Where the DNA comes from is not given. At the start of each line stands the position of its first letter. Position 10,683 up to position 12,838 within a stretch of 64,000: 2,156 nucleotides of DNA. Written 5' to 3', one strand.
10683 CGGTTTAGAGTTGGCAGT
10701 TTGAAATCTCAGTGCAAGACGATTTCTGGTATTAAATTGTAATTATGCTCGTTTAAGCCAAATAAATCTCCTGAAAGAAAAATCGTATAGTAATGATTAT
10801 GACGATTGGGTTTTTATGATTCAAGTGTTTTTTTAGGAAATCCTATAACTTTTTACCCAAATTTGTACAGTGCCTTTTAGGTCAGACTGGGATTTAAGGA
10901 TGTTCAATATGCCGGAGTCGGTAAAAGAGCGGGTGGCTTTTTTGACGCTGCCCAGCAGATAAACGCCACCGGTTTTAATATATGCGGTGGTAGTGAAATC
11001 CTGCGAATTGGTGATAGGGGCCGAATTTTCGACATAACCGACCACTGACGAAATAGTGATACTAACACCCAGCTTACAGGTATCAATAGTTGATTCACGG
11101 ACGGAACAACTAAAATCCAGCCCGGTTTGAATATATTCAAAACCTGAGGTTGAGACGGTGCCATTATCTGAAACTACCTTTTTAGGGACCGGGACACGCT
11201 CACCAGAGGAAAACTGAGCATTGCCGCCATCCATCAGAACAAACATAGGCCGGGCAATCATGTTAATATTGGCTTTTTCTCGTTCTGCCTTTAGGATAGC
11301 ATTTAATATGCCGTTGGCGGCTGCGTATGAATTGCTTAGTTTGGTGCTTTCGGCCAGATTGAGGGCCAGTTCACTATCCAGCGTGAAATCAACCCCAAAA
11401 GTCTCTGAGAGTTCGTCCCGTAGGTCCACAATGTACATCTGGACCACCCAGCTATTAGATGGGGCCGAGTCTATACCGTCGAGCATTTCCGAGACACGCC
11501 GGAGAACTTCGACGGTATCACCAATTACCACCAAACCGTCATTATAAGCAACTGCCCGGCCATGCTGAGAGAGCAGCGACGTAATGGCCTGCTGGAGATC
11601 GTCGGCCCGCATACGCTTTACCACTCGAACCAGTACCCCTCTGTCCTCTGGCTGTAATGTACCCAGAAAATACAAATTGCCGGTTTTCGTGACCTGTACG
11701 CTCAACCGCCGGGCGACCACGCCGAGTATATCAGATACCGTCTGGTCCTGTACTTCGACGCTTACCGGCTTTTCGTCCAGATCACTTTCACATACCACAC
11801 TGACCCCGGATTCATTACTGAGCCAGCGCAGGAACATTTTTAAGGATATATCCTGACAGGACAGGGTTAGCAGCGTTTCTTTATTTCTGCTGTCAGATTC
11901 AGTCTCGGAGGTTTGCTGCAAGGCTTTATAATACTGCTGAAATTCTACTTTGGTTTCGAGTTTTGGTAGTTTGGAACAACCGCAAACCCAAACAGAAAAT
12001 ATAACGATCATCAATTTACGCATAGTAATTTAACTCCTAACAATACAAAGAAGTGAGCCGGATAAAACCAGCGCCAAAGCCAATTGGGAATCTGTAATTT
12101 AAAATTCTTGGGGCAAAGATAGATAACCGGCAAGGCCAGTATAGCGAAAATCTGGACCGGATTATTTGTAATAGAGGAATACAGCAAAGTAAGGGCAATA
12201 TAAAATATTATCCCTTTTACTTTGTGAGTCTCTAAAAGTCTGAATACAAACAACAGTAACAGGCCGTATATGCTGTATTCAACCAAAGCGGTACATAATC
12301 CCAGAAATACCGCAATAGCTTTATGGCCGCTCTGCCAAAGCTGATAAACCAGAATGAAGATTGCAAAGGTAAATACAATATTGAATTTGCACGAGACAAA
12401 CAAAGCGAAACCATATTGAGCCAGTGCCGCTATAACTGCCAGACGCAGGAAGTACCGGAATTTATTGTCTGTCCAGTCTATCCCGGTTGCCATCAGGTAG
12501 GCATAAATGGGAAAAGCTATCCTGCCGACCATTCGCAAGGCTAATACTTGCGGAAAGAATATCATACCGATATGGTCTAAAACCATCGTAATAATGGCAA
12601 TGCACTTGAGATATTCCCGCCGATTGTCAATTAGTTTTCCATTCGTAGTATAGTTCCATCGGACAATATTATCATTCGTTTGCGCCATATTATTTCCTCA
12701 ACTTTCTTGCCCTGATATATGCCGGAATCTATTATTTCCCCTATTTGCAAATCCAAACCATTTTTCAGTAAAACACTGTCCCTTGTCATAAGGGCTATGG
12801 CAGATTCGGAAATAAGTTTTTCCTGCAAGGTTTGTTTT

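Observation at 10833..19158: Apparently complete filamentous (inovirus-like) prophage with its own secretin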

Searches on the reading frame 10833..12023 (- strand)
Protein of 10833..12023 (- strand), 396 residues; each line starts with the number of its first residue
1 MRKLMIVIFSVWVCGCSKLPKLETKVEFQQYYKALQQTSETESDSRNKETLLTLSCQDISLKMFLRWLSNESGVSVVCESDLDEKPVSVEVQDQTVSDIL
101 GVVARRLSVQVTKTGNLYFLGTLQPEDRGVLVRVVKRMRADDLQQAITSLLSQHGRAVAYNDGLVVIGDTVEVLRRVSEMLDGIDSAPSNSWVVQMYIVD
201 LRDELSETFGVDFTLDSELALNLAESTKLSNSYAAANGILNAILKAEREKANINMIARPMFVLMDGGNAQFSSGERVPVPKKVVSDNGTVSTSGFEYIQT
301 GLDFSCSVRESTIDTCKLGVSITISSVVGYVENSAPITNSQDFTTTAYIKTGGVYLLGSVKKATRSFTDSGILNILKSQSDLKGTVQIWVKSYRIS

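Call 4: search_protein_families(library=pfam, max_evalue=0.1, proteins=[window:10833-12023:-])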
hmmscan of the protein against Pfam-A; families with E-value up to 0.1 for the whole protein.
window:10833-12023:- (396 aa): 2 families
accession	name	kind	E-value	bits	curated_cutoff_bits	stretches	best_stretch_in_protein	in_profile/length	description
PF00263.26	Secretin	-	3.4e-11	43.5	27.5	1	249-371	4-133/169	Bacterial type II and III secretion system protein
PF03958.22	Secretin_N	-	0.0036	17.9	28.2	1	136-189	7-68/69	Bacterial type II/III secretion system short domain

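Call 10: search_protein_families(library=phrogs, max_evalue=0.01, proteins=[window:10833-12023:-])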
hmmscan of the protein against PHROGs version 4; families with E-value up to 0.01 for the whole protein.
window:10833-12023:- (396 aa): 1 family
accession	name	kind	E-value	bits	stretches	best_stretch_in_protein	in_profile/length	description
phrog_1012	-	head and packaging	6.3e-28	98.6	1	52-372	22-366/403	assembly (protein IV of M13)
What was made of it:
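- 10833..12023 (-): pIV-type outer-membrane secretin, lipoprotein (lipobox VCG|C; relatives have SG|C). PF00263 at 3e-11 and phrog_1012 'protein IV of M13' at 6e-28 (calls 4, 10).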

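Call 77: search_protein_families(library=ncbifam, max_evalue=0.001, proteins=[window:10833-12023:-])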
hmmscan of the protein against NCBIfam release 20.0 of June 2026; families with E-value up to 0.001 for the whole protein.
window:10833-12023:- (396 aa): 3 families
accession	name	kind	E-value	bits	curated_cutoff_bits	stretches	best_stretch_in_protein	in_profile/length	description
TIGR02517.1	type_II_gspD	equivalog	5.5e-12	44.9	351.35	2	234-363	409-547/600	type II secretion system secretin GspD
TIGR02515.1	IV_pilus_PilQ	subfamily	7.8e-12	44.9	284.35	1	224-364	245-385/428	type IV pilus secretin PilQ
TIGR02520.1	pilus_B_mal_scr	equivalog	0.00031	19.4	287.65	1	140-216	221-299/513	PilN family type IVB pilus formation outer membrane protein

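Call 84: search_dna_similar(query=window:10833-12023:-, collection=phages, mode=protein, max_evalue=0.001, max_rows=12)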
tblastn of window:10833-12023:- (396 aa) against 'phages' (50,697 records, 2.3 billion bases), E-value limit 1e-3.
No match.

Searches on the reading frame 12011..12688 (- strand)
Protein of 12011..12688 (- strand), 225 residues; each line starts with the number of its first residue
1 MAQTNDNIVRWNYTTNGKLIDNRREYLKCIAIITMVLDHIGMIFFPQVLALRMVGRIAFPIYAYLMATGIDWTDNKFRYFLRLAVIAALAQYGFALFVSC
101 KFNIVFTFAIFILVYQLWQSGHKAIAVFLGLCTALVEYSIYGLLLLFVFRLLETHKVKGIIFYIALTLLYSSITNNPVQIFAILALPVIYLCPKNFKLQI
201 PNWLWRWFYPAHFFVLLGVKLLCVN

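Call 4: search_protein_families(library=pfam, max_evalue=0.1, proteins=[window:12011-12688:-])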
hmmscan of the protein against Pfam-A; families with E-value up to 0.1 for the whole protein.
window:12011-12688:- (225 aa): 1 family
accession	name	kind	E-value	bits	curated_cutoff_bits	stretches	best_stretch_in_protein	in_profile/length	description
PF05857.17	TraX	-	3e-28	99.7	25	1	24-219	2-216/217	TraX protein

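Call 10: search_protein_families(library=phrogs, max_evalue=0.01, proteins=[window:12011-12688:-])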
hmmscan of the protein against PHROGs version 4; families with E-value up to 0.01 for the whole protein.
window:12011-12688:- (225 aa): 1 family
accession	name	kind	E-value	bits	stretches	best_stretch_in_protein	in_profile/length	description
phrog_5529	-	other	6.6e-20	72.8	1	23-221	5-209/213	transfer protein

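Call 52: search_dna_similar(query=window:12011-12688:-, collection=phages, mode=protein, max_evalue=0.001, max_rows=20)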
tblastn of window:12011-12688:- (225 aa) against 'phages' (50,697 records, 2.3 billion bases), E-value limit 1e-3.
Records with a match: 9; places in all: 9; records where one place covers at least 80% of the query: 2.
Best place of each record, by identity: <60% 9.
By first word of the organism name: Bacteriophage 5; Xanthomonas 4.
By host as written in the record: - 5; Xanthomonas oryzae pv. oryzicola 2; Xanthomonas oryzae ATCC 35933 2.
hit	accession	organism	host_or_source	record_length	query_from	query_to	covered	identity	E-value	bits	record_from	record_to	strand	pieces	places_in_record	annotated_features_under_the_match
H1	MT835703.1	Bacteriophage sp.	human fecal samples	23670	25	216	85%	27.3%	3e-10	65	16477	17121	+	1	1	record has no annotation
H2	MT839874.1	Bacteriophage sp.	human fecal samples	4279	12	216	91%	24.6%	8e-5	49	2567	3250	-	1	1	record has no annotation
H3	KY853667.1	Xanthomonas phage Xf409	Xanthomonas oryzae pv. oryzicola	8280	18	114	43%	33.7%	3e-4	47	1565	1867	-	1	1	conjugal transfer protein | hypothetical protein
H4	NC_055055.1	Xanthomonas phage Xf409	Xanthomonas oryzae pv. oryzicola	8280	18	114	43%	33.7%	3e-4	47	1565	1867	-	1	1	conjugal transfer protein | hypothetical protein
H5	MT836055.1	Bacteriophage sp.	human fecal samples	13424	14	123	49%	29.3%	1e-6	54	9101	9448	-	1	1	record has no annotation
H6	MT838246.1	Bacteriophage sp.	human fecal samples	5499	27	110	37%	37.8%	3e-7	56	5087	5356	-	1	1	record has no annotation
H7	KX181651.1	Xanthomonas phage Xf109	Xanthomonas oryzae ATCC 35933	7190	18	109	41%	34.4%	3e-4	47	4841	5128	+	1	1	conjugal transfer protein TrbP | zonular occludens toxin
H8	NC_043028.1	Xanthomonas phage Xf109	Xanthomonas oryzae ATCC 35933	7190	18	109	41%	34.4%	3e-4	47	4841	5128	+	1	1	conjugal transfer protein TrbP | zonular occludens toxin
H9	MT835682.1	Bacteriophage sp.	human fecal samples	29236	27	83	25%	40.4%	6e-4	46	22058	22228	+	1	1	record has no annotation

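Call 77: search_protein_families(library=ncbifam, max_evalue=0.001, proteins=[window:12011-12688:-])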
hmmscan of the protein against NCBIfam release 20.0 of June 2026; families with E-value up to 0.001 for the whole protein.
window:12011-12688:- (225 aa): 3 families
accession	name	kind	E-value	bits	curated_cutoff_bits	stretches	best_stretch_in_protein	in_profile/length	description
NF010454.0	PRK13882.1-1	subfamily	5.3e-14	52.5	206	1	23-220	5-205/209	conjugal transfer protein TrbP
TIGR02755.1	TraX_Ftype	equivalog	7.1e-11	42.6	149.35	1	23-215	8-218/224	type-F conjugative transfer system pilin acetylase TraX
NF010260.0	PRK13706.1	equivalog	2.8e-06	27.4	419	1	23-158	32-177/248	conjugal transfer pilus acetylase TraX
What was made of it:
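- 12011..12688 (-): TraX/TrbP-like polytopic membrane acyltransferase. Its ends overlap both pI and pIV. NCBIfam TrbP 5e-14 and TraX_Ftype 7e-11 (both below cut-offs) (calls 4, 77).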

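Call 78: search_protein_families(library=padloc, max_evalue=0.001, proteins=[window:12011-12688:-])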
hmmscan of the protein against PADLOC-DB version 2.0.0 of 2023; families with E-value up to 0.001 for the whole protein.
window:12011-12688:- (225 aa): 0 families
